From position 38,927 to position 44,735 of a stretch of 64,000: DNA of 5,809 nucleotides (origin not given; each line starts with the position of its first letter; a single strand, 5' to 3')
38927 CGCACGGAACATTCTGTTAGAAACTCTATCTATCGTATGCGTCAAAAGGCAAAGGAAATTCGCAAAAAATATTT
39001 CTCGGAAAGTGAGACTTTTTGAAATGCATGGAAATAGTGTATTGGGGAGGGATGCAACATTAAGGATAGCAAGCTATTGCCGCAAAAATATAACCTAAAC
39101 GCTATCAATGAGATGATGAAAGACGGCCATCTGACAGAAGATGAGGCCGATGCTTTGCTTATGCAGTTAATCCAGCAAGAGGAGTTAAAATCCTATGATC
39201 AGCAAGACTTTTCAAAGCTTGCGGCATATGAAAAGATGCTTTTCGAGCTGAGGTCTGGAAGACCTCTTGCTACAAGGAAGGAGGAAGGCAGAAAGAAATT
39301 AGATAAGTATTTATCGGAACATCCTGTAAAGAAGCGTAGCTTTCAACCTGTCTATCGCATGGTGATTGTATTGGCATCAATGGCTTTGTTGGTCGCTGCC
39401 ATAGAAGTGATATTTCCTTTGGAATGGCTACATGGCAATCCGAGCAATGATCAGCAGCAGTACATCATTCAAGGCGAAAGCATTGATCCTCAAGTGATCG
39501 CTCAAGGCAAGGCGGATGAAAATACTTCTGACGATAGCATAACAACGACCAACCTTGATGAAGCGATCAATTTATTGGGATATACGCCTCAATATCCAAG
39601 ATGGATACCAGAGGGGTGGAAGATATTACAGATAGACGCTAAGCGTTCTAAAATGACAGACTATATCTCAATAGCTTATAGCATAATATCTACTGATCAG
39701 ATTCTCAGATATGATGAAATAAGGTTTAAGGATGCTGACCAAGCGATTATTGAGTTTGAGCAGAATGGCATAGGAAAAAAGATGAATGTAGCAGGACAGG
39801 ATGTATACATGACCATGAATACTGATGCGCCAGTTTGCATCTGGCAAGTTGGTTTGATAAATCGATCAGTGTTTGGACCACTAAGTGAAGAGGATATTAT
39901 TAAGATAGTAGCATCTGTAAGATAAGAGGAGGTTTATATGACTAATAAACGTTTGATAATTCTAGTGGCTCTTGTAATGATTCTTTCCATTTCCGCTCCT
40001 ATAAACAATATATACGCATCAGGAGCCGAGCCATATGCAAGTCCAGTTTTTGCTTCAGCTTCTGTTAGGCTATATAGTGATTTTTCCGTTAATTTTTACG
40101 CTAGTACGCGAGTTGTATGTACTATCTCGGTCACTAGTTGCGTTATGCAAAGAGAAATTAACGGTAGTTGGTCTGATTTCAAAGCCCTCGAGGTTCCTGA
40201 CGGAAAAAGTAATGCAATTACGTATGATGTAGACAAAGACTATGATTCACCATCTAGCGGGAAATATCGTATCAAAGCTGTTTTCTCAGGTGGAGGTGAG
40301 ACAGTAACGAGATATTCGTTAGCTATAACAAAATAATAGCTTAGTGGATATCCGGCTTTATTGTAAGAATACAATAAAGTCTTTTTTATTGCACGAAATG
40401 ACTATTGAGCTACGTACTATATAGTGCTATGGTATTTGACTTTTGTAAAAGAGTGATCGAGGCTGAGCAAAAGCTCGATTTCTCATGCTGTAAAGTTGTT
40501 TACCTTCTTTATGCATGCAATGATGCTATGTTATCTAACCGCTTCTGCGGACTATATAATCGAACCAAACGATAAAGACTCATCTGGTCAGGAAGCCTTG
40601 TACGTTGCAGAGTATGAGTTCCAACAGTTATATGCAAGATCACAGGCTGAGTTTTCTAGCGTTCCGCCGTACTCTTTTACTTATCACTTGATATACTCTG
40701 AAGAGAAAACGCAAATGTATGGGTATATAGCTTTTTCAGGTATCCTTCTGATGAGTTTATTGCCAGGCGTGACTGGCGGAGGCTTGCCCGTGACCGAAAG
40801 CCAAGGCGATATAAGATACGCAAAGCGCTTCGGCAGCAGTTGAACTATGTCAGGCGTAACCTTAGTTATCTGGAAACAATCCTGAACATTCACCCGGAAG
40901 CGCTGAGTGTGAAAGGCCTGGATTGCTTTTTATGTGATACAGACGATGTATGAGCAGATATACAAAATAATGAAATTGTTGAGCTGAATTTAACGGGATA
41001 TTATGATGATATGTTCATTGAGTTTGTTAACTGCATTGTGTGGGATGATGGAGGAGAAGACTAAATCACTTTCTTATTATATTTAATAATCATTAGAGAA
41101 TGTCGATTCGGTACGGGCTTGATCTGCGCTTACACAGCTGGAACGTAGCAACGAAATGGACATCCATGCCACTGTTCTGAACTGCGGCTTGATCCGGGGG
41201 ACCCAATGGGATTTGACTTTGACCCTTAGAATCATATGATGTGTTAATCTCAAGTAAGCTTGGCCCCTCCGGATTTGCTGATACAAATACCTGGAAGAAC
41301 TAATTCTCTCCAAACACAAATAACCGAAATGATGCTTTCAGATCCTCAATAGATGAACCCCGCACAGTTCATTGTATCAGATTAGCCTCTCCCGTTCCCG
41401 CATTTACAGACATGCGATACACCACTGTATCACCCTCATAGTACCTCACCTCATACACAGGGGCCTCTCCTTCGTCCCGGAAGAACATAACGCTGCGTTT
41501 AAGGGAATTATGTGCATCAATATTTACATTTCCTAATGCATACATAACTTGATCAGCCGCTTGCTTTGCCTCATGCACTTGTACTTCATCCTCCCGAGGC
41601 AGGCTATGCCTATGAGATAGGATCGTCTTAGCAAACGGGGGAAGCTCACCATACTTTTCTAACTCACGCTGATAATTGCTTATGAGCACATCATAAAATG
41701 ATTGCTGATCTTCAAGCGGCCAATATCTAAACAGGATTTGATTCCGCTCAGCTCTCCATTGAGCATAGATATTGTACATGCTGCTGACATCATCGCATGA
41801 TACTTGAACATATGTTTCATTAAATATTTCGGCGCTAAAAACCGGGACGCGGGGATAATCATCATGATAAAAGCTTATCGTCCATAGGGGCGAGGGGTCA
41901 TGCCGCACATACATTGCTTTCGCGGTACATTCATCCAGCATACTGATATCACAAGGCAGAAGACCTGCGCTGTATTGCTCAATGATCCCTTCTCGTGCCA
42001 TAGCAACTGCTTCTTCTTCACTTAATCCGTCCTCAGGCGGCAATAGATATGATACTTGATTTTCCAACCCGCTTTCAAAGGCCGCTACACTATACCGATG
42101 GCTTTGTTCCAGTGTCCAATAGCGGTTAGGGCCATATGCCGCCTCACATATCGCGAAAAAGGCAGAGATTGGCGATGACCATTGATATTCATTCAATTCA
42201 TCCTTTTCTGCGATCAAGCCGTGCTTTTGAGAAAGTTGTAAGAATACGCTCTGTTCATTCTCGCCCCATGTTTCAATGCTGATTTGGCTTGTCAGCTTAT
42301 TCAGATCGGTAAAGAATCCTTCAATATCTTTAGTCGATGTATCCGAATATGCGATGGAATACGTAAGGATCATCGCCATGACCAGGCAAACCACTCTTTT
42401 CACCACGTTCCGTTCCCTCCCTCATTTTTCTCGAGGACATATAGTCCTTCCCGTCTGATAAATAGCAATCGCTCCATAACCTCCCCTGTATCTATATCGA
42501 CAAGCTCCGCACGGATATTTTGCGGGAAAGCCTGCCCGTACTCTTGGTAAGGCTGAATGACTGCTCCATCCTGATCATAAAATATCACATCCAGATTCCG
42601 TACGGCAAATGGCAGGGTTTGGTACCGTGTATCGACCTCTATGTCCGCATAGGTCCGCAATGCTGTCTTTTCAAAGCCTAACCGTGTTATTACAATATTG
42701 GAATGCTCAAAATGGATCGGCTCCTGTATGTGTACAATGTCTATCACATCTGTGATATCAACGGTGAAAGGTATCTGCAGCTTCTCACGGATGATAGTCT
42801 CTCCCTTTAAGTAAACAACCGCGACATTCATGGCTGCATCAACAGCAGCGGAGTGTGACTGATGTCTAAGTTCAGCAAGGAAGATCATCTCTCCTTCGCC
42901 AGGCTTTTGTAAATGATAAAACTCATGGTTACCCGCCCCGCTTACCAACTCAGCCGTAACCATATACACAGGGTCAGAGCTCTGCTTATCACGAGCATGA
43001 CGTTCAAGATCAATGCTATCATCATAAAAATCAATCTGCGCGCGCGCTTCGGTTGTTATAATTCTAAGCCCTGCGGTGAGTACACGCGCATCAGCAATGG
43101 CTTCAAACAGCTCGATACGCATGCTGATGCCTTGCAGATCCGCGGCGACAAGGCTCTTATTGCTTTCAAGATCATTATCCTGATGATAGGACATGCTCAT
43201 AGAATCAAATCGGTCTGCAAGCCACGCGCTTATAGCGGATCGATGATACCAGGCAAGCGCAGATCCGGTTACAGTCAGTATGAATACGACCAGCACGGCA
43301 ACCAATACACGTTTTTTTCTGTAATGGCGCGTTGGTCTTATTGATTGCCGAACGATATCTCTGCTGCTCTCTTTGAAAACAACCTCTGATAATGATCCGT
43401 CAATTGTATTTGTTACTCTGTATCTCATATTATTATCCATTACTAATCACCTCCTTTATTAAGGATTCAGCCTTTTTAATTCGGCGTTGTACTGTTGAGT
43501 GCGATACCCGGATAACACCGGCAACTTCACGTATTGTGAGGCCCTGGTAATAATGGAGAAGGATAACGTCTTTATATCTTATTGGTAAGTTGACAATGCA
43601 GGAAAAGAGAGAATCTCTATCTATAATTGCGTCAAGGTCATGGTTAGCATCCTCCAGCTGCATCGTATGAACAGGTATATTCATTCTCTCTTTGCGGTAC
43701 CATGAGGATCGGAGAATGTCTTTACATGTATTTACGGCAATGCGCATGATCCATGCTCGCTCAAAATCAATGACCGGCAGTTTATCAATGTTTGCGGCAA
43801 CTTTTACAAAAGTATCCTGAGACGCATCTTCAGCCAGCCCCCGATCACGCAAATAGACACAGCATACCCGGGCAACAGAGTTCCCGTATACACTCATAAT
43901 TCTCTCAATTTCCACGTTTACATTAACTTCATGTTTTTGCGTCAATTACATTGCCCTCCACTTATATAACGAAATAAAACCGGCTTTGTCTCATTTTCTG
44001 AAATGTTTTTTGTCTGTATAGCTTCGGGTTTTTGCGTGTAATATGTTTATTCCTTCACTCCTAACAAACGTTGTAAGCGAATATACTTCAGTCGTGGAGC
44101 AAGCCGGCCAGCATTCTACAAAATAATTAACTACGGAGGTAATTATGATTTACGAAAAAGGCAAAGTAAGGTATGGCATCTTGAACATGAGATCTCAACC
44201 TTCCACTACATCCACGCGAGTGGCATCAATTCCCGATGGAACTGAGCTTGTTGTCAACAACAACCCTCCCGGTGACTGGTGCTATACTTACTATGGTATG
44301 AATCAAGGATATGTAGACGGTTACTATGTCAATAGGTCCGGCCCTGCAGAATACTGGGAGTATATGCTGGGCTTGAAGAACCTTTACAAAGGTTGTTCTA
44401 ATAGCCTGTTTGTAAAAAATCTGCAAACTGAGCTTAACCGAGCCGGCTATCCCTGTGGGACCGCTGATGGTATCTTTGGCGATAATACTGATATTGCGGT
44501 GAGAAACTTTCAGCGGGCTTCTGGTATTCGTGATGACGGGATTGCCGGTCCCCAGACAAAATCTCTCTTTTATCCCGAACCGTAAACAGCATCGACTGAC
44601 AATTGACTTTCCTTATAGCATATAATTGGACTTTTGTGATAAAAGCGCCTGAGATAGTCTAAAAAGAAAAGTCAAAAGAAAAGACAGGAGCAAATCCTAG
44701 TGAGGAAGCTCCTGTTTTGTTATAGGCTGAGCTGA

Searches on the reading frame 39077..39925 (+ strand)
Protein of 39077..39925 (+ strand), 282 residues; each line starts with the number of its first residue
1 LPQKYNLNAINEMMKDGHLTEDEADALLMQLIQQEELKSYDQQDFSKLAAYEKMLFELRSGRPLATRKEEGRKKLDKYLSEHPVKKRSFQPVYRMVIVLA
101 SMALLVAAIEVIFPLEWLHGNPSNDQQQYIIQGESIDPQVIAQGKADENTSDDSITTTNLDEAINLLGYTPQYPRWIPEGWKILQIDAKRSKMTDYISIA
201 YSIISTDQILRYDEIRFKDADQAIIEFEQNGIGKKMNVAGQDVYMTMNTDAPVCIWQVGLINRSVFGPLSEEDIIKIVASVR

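Call 6: search_protein_families(library=pfam, proteins=[window:39077-39925:+], max_evalue=0.01)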
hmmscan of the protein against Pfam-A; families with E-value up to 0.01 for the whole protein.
window:39077-39925:+ (282 aa): 1 family
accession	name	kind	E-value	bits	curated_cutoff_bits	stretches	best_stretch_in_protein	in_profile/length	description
PF14285.11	DUF4367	-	5.5e-06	27.2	22.1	1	174-281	4-110/110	Domain of unknown function (DUF4367)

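Call 72: search_protein_families(library=ncbifam, proteins=[window:39077-39925:+], max_evalue=0.01)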
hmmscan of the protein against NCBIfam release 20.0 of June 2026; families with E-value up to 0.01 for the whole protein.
window:39077-39925:+ (282 aa): 0 families

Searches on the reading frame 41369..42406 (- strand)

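Call 6: search_protein_families(library=pfam, proteins=[window:41369-42406:-], max_evalue=0.01)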
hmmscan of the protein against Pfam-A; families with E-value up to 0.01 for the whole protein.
window:41369-42406:- (345 aa): 1 family
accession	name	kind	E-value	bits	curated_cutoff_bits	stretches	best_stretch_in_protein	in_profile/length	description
PF03413.25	PepSY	-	0.00085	20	24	0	311-340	26-55/60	Peptidase propeptide and YPEB domain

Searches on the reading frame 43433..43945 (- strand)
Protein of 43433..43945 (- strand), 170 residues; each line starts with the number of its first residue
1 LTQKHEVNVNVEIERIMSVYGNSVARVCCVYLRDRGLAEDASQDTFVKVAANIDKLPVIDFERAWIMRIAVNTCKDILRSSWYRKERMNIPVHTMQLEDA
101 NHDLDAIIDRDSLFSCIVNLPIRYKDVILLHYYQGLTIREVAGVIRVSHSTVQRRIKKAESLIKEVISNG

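Call 6: search_protein_families(library=pfam, proteins=[window:43433-43945:-], max_evalue=0.01)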
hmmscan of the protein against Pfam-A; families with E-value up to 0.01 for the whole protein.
window:43433-43945:- (170 aa): 10 families
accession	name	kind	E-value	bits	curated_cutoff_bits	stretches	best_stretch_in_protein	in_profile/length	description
PF08281.18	Sigma70_r4_2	-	4.2e-11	42.8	25.7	1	112-159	3-50/54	Sigma-70, region 4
PF04542.20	Sigma70_r2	-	2.3e-09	37.3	24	1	20-82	5-69/71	Sigma-70 region 2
PF04545.22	Sigma70_r4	-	2.4e-07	30.6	24.1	1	118-159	3-44/50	Sigma-70, region 4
PF13384.12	HTH_23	-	1.9e-06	27.9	24.6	1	128-158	10-40/50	Homeodomain-like domain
PF07638.17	Sigma70_ECF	-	0.00012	22.5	21.1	1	102-159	118-175/185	ECF sigma factor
PF06530.18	Phage_antitermQ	-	0.00014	22.3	26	1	125-167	68-110/118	Phage antitermination protein Q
PF13936.12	HTH_38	-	0.00021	21.4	27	1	130-158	15-43/44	Helix-turn-helix domain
PF13542.12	HTH_Tnp_ISL3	-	0.0027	17.6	27.4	0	134-158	26-49/51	Helix-turn-helix domain of transposase family ISL3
PF13412.12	HTH_24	-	0.0039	17.2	21.9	1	135-160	17-42/48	Winged helix-turn-helix DNA-binding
PF13404.12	HTH_AsnC-type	-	0.0084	16.3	27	0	137-159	19-41/42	AsnC-type helix-turn-helix domain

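Call 72: search_protein_families(library=ncbifam, proteins=[window:43433-43945:-], max_evalue=0.01)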
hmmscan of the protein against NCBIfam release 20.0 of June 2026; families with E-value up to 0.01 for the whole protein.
window:43433-43945:- (170 aa): 94 families (the best 25 are shown)
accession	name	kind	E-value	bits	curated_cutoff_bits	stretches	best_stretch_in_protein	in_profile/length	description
NF008891.0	PRK11924.1-5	subfamily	1.4e-41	142.4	259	1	11-167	3-163/171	RNA polymerase sigma factor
NF006930.0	PRK09415.1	subfamily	4e-36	124.5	198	1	11-168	16-176/179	RNA polymerase factor sigma C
TIGR02954.1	Sig70_famx3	hypoth_equivalog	3.2e-21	75.8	188.5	1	20-168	25-168/170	RNA polymerase sigma-70 factor, TIGR02954 family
TIGR02937.1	sigma70-ECF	superfamily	1.1e-19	70.7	42.9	1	14-165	4-163/165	sigma-70 family RNA polymerase sigma factor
TIGR02985.1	Sig70_bacteroi1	subfamily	4.7e-18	65.9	126.4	1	17-165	7-160/162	RNA polymerase sigma-70 factor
NF009174.0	PRK12522.1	equivalog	2.4e-17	63.5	217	1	11-167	3-167/175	RNA polymerase sigma factor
NF053879.1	RNAPolSigSigVBac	equivalog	2.7e-17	62.9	190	1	20-168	13-156/160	RNA polymerase sigma factor SigV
TIGR02983.1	SigE-fam_strep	subfamily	7.4e-17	61.7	141.55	1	15-161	10-152/162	SigE family RNA polymerase sigma factor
NF007223.0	PRK09641.1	equivalog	1.9e-16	60.5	209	1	16-165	23-182/187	RNA polymerase sigma factor SigW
TIGR02950.1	SigM_subfam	subfamily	3.4e-16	59.5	147.95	1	13-164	2-155/159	RNA polymerase sigma factor, SigM family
TIGR02959.1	SigZ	equivalog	6.5e-16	58.6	168.65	1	34-168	18-149/170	RNA polymerase sigma factor SigZ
NF058625.1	sigma_PG0214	equivalog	8.5e-16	58.1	130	1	22-168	15-162/170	GFO_1088 family ECF-type sigma factor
NF009171.0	PRK12518.1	equivalog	7.7e-15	55.2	208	1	30-167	45-184/191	RNA polymerase sigma factor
NF007215.0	PRK09637.1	equivalog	1.3e-14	54.6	212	1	13-168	3-155/181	RNA polymerase sigma factor SigZ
NF009166.1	PRK12513.1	equivalog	4.3e-14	52.7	206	1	29-168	40-187/193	RNA polymerase sigma factor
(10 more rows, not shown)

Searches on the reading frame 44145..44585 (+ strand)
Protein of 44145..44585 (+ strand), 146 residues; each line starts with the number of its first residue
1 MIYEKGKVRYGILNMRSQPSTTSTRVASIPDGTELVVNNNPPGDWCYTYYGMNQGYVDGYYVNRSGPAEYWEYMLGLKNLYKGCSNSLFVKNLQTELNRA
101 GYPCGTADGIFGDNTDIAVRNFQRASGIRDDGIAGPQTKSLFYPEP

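Call 6: search_protein_families(library=pfam, proteins=[window:44145-44585:+], max_evalue=0.01)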
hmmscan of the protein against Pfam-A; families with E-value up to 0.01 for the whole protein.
window:44145-44585:+ (146 aa): 2 families
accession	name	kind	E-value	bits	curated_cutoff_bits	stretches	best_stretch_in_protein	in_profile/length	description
PF01471.23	PG_binding_1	-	1.2e-15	57.8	23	1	90-139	5-54/57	Putative peptidoglycan binding domain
PF08239.17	SH3_3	-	5.3e-07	30.2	27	1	13-62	3-53/54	Bacterial SH3 domain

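Call 72: search_protein_families(library=ncbifam, proteins=[window:44145-44585:+], max_evalue=0.01)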
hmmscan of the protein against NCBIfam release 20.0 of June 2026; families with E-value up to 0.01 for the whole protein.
window:44145-44585:+ (146 aa): 6 families
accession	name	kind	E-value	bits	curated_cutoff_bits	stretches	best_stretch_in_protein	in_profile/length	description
TIGR02869.1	spore_SleB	equivalog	1.1e-10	41.7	236.5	1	85-140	11-66/201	spore cortex-lytic enzyme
NF052336.1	PdgHdaseHSB100310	equivalog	3.1e-07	30.1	500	1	90-140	194-244/316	peptidoglycan hydrolase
NF052335.1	PdgHdaseHSB129560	equivalog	4.2e-07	29.6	500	1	86-140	205-259/330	peptidoglycan hydrolase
NF052377.1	lmo1851_S41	exception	4.9e-06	25.5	725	1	80-138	383-441/468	lmo1851 family serine protease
TIGR03979.1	His_Ser_Rich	equivalog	3.8e-05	23.7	121.65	1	88-137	132-181/190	His-Xaa-Ser repeat protein HxsA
NF004786.0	PRK06132.1-3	equivalog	0.00014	20.8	329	1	90-128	223-261/418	hypothetical protein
